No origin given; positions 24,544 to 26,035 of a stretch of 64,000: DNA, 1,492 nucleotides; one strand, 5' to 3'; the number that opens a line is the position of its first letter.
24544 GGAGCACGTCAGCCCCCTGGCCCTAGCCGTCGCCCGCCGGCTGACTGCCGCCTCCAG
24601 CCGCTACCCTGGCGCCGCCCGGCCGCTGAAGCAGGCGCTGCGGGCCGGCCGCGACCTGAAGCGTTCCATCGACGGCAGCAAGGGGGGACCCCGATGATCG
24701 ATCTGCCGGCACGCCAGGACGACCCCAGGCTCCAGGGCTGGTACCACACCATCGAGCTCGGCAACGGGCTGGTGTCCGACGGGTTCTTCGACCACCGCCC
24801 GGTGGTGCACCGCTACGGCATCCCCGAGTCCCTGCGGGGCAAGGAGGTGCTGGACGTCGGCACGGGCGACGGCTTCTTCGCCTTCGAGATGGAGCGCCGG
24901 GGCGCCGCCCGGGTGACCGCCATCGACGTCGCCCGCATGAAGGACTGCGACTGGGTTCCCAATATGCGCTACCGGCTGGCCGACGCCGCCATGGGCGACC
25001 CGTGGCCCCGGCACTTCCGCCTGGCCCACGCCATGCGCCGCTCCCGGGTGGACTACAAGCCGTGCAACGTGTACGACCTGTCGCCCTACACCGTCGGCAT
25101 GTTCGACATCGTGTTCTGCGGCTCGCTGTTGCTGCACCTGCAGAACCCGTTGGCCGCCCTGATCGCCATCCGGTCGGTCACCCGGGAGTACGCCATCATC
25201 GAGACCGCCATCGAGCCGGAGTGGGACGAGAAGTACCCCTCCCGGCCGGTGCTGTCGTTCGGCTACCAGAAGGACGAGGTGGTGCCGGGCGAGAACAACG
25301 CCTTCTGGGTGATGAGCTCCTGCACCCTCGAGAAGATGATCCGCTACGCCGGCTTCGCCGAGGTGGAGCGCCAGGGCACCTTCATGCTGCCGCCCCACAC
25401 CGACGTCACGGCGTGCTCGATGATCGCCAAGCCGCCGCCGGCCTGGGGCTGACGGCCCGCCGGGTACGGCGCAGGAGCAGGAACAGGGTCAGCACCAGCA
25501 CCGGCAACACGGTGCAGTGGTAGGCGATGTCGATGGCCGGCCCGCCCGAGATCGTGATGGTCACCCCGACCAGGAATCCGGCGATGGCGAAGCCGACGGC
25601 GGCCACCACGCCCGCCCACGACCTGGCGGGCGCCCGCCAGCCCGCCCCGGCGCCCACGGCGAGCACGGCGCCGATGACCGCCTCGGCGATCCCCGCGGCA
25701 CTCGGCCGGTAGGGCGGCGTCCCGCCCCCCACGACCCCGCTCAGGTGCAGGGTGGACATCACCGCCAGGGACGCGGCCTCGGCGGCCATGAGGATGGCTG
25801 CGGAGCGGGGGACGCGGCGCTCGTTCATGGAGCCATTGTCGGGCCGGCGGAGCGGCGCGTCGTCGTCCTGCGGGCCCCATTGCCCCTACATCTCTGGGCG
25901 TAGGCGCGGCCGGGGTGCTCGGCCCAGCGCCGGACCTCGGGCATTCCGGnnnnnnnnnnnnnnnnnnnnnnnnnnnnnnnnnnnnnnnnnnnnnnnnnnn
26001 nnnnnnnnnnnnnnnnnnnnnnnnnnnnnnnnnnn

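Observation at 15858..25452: Polysaccharide-tailoring gene set: three FkbM methyltransferases, a CmoB-like methyltransferase, an acyltransferase-3 and a tandem GT4-GT4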

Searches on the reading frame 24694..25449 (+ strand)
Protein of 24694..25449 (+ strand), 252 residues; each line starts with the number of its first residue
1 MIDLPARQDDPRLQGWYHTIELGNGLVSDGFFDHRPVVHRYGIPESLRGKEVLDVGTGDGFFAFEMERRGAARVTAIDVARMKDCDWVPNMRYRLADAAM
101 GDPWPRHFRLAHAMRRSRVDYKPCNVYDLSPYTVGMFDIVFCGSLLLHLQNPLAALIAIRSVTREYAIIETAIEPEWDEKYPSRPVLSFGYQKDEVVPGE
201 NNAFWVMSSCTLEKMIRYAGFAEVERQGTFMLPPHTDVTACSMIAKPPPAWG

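Call 6: search_protein_families(library=pfam, proteins=[window:24694-25449:+], max_evalue=0.01)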
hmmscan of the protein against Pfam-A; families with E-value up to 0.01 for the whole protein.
window:24694-25449:+ (252 aa): 6 families
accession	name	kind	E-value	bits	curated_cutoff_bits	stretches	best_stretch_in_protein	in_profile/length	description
PF08241.18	Methyltransf_11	-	1.5e-09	38.8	21.2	1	53-165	1-89/95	Methyltransferase domain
PF13489.12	Methyltransf_23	-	4.4e-08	33.5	27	1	39-221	14-159/164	Methyltransferase domain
PF13649.12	Methyltransf_25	-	1.2e-07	32.7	27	1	52-80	1-30/97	Methyltransferase domain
PF08003.17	Methyltransf_9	-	4.6e-07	29.6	23.8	1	46-224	113-263/315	Protein of unknown function (DUF1698)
PF13847.12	Methyltransf_31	-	5.5e-05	23.3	27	1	49-79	4-36/145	Methyltransferase domain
PF08242.18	Methyltransf_12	-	9.5e-05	23.5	30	1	53-164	1-93/98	Methyltransferase domain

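Call 27: search_solved_structures(query=window:24694-25449:+, max_evalue=1)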
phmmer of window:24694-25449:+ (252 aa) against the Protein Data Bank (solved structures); distinct sequences matched with E-value up to 1: 37.
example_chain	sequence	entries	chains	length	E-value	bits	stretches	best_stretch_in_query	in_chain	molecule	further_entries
4p7c_A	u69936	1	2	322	6.5e-05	25.6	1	46-97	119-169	tRNA (mo5U34)-methyltransferase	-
5jdz_A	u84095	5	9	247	8.5e-05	25.2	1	37-81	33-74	Methyl transferase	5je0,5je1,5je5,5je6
5je3_A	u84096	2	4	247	8.5e-05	25.2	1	37-81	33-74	Methyl transferase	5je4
5jdy_A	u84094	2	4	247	8.6e-05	25.2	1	37-81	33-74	Methyl transferase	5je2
4kdr_A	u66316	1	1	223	0.00012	24.8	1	46-79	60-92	3-demethylubiquinone-9 3-methyltransferase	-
5dpm_A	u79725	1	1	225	0.00012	24.7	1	46-79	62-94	Ubiquinone biosynthesis O-methyltransferase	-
4kdc_A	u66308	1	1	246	0.00016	24.3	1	46-79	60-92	3-demethylubiquinone-9 3-methyltransferase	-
8rdl_A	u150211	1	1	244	0.0037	19.9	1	45-81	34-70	ToxA protein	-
3r0q_C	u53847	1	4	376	0.017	17.7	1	47-84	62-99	Probable protein arginine N-methyltransferase 4.2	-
7p2r_A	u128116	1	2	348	0.031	16.8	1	37-80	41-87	Protein arginine N-methyltransferase 6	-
6sqk_A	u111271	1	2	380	0.036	16.6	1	37-80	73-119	Protein arginine N-methyltransferase 6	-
4c03_A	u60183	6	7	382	0.036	16.6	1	37-80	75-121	PROTEIN ARGININE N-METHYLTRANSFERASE 6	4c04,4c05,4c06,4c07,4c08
6sq3_A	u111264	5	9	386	0.037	16.6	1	37-80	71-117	Protein arginine N-methyltransferase 6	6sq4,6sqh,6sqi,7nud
7nue_A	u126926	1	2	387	0.037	16.6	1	37-80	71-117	Protein arginine N-methyltransferase 6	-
4y30_A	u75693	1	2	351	0.038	16.6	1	39-80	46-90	Protein arginine N-methyltransferase 6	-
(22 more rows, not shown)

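Call 65: search_protein_families(library=ncbifam, proteins=[window:24694-25449:+], max_evalue=0.001)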
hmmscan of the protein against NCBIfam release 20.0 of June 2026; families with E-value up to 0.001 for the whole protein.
window:24694-25449:+ (252 aa): 10 families
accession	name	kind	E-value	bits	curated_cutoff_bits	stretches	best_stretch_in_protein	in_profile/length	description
TIGR04290.1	meth_Rta_06860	hypoth_equivalog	7.8e-18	64.7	300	1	13-176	9-156/226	TIGR04290 family methyltransferase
NF011650.0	PRK15068.1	equivalog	5.7e-11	41.9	209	1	46-164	120-218/324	tRNA 5-methoxyuridine(34)/uridine 5-oxyacetic acid(34) synthase CmoB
TIGR00452.1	TIGR00452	equivalog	2.2e-10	39.9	275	1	46-173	115-223/316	tRNA 5-methoxyuridine(34)/uridine 5-oxyacetic acid(34) synthase CmoB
TIGR01983.1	UbiG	equivalog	9.4e-08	31.6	102.95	1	45-81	46-81/228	bifunctional 2-polyprenyl-6-hydroxyphenol methylase/3-demethylubiquinol 3-O-methyltransferase UbiG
TIGR02021.1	BchM-ChlM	equivalog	3.3e-05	23.4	158.9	0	44-81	49-86/218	magnesium protoporphyrin IX methyltransferase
NF043040.1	corrin_prot_MT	hypoth_equivalog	3.5e-05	23.3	180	1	48-80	41-72/216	corrinoid protein-associated methyltransferase CpaM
TIGR04345.1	ovoA_Cterm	equivalog_domain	9e-05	22.1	170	0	114-194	113-192/242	putative 4-mercaptohistidine N1-methyltransferase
NF001785.0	PRK00517.2-2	equivalog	9.6e-05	21.7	188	1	46-80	143-177/282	50S ribosomal protein L11 methyltransferase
NF041255.1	mycofact_MftM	equivalog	0.00028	20.3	200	1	45-81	136-171/289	mycofactocin oligosaccharide methyltransferase MftM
NF011529.0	PRK14968.1-3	equivalog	0.0009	18.7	162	0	48-80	34-65/198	putative methyltransferase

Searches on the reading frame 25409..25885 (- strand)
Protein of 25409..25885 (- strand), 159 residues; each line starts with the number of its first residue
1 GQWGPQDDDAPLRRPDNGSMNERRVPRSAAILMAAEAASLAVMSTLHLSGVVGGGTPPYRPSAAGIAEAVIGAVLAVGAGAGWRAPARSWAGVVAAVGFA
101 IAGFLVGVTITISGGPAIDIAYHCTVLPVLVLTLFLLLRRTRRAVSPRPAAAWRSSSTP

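Call 8: search_protein_families(library=pfam, proteins=[window:25409-25885:-], max_evalue=0.001)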
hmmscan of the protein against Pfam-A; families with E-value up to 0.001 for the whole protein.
window:25409-25885:- (159 aa): 0 families

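Call 65: search_protein_families(library=ncbifam, proteins=[window:25409-25825:-], max_evalue=0.001)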
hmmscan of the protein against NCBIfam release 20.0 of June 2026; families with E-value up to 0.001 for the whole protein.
window:25409-25825:- (139 aa): 0 families
